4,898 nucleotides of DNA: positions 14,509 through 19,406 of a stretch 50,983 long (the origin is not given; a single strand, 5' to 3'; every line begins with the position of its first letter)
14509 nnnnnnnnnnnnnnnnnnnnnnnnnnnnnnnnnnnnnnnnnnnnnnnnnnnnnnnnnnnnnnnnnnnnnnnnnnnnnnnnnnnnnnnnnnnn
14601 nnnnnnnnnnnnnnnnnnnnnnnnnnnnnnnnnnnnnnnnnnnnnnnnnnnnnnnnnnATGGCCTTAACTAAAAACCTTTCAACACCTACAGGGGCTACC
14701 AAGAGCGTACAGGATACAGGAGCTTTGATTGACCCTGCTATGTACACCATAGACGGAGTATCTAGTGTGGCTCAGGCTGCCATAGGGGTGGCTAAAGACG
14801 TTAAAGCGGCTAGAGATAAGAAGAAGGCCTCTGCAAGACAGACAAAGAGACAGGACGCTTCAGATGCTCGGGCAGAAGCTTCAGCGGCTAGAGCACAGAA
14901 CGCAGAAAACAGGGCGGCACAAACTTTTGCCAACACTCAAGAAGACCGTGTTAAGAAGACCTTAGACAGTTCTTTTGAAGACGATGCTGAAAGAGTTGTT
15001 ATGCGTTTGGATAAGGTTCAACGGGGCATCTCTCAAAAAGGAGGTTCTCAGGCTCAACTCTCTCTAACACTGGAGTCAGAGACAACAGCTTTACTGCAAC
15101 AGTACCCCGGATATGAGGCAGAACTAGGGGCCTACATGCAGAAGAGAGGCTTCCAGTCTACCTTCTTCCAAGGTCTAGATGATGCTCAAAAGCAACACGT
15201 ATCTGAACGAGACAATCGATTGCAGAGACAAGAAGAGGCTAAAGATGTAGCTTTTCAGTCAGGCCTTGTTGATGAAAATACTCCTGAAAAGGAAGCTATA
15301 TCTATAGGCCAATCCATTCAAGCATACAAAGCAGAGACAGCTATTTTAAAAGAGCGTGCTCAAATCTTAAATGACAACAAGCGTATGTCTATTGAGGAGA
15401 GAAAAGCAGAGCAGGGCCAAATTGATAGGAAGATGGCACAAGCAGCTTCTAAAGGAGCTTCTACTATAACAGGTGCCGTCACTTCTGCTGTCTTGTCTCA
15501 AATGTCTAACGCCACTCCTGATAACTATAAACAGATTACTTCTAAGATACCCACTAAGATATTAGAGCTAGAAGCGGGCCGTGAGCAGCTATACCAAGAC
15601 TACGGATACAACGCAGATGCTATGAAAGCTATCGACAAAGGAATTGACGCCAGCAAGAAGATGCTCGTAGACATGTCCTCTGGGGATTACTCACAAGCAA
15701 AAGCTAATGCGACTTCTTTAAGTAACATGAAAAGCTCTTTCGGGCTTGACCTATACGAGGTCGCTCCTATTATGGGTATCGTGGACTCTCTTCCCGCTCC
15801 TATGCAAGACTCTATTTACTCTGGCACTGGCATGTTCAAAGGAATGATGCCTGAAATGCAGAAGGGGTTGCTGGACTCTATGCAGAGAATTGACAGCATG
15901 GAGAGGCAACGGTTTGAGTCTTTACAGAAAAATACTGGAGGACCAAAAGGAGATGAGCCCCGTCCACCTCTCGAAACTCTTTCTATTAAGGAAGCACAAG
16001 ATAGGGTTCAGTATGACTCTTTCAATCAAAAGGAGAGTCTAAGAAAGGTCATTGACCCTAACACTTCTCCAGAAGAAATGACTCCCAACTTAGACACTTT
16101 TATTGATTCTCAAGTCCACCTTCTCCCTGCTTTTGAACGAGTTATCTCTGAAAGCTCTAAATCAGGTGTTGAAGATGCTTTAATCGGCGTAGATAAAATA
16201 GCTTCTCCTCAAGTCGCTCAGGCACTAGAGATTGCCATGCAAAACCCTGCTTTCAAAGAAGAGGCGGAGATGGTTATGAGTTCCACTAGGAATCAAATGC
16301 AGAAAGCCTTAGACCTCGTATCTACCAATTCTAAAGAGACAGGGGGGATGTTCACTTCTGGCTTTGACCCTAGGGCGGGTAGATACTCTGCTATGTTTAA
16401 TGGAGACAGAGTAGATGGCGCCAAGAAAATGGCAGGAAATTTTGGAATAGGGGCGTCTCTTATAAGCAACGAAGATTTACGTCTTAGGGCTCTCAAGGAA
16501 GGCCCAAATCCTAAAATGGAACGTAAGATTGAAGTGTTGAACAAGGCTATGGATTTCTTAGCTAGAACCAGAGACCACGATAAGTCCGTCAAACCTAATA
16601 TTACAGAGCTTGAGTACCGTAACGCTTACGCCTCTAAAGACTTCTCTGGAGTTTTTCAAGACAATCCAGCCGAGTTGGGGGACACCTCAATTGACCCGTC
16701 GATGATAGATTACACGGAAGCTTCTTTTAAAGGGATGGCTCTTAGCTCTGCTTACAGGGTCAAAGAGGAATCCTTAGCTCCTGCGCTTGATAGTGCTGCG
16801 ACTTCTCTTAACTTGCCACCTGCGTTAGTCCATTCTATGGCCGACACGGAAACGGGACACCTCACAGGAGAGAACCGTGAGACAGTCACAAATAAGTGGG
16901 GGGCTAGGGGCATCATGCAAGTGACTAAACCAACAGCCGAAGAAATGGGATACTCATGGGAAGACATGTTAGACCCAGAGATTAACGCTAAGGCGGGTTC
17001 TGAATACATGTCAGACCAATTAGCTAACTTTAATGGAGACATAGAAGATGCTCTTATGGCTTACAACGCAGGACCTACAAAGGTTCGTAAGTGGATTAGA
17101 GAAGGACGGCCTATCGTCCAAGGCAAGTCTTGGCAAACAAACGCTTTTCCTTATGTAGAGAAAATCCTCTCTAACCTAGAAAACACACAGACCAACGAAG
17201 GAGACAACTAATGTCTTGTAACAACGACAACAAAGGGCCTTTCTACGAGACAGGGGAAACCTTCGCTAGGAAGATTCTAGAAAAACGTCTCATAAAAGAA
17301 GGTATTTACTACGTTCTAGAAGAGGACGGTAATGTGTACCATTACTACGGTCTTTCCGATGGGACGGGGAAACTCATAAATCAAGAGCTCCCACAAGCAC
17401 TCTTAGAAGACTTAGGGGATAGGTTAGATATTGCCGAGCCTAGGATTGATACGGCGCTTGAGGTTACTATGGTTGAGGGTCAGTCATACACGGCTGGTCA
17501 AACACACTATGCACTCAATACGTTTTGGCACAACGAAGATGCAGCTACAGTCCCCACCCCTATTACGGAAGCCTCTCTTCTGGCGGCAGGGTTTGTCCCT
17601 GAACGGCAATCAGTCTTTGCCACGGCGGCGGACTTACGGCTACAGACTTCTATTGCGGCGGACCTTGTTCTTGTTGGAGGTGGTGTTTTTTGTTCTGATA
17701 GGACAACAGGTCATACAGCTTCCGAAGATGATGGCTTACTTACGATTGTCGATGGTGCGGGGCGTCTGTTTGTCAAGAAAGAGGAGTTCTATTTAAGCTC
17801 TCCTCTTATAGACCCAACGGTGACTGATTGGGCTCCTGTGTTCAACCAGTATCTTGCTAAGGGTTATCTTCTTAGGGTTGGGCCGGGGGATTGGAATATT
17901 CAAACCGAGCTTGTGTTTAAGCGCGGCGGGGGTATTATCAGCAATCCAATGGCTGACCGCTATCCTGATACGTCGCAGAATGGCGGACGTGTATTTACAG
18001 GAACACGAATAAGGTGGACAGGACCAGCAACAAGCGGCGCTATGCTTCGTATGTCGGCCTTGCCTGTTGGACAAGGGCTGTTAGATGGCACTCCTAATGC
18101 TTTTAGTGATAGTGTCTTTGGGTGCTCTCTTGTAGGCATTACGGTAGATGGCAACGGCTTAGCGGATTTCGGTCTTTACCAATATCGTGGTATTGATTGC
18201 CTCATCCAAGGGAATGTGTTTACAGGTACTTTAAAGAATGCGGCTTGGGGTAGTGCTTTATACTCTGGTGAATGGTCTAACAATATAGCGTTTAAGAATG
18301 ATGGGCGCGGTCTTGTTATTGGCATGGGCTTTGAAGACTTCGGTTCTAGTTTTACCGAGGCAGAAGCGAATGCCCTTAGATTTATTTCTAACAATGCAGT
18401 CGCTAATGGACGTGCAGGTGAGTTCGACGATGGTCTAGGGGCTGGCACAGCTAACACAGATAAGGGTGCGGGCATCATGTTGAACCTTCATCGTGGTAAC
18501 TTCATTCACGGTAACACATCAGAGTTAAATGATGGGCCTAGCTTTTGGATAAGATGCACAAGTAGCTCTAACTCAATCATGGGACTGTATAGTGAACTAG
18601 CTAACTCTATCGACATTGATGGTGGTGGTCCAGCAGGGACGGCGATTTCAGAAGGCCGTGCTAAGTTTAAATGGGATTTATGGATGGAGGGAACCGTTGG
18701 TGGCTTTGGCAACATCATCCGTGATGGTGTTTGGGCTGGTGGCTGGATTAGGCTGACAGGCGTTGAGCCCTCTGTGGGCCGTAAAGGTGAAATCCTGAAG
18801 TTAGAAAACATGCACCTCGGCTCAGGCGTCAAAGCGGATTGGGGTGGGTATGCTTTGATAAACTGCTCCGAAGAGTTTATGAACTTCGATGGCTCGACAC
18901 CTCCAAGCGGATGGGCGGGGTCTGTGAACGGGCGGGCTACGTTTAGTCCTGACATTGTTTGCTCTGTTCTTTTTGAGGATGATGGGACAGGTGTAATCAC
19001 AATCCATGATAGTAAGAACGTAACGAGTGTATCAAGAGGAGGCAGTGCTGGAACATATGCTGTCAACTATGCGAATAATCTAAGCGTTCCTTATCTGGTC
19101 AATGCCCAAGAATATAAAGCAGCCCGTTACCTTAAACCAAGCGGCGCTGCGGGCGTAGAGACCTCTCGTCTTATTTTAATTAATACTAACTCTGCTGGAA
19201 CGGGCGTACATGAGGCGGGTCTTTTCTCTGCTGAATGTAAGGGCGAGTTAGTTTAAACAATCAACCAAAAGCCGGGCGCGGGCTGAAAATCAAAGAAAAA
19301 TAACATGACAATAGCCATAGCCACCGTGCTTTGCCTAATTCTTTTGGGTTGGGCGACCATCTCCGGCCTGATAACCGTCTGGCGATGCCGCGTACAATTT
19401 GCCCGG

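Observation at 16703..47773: Strand-exclusive 9-mer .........: 12 copies on one strand, none on the other, clustered toward the control region and near start codons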

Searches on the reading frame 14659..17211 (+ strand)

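Call 22: search_protein_families(library=pfam, max_evalue=0.01, proteins=[window:14659-17211:+])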
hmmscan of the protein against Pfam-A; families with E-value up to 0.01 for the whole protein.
window:14659-17211:+ (850 aa): 1 family
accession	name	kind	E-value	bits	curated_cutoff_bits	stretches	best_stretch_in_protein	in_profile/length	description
PF01464.25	SLT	-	9.8e-19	67.5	21.3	1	718-815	11-107/117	Transglycosylase SLT domain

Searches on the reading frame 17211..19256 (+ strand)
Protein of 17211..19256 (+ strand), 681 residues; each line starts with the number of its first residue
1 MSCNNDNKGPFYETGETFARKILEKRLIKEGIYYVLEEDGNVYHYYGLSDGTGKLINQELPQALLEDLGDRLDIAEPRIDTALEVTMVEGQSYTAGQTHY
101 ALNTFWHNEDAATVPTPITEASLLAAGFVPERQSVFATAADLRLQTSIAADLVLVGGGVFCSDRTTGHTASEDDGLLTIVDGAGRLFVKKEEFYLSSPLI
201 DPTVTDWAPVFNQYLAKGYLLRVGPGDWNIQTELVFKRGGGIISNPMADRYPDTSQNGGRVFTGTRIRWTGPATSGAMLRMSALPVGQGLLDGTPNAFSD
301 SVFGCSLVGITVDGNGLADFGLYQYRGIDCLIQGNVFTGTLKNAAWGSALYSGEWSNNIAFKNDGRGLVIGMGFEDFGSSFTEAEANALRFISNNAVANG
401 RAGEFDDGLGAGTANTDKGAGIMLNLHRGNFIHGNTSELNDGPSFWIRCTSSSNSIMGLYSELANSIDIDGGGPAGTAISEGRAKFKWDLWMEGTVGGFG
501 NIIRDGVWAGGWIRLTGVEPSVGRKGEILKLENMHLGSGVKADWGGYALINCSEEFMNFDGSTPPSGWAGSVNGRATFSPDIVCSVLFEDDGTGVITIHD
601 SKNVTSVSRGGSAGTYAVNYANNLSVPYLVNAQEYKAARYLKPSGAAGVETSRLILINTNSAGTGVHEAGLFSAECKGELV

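Call 82: search_protein_families(library=pfam, max_evalue=0.05, proteins=[window:17211-19256:+])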
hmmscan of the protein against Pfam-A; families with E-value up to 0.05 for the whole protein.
window:17211-19256:+ (681 aa): 0 families

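Call 83: search_protein_families(library=phrogs, max_evalue=0.01, proteins=[window:17211-19256:+])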
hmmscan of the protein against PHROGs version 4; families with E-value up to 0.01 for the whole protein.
window:17211-19256:+ (681 aa): 0 families
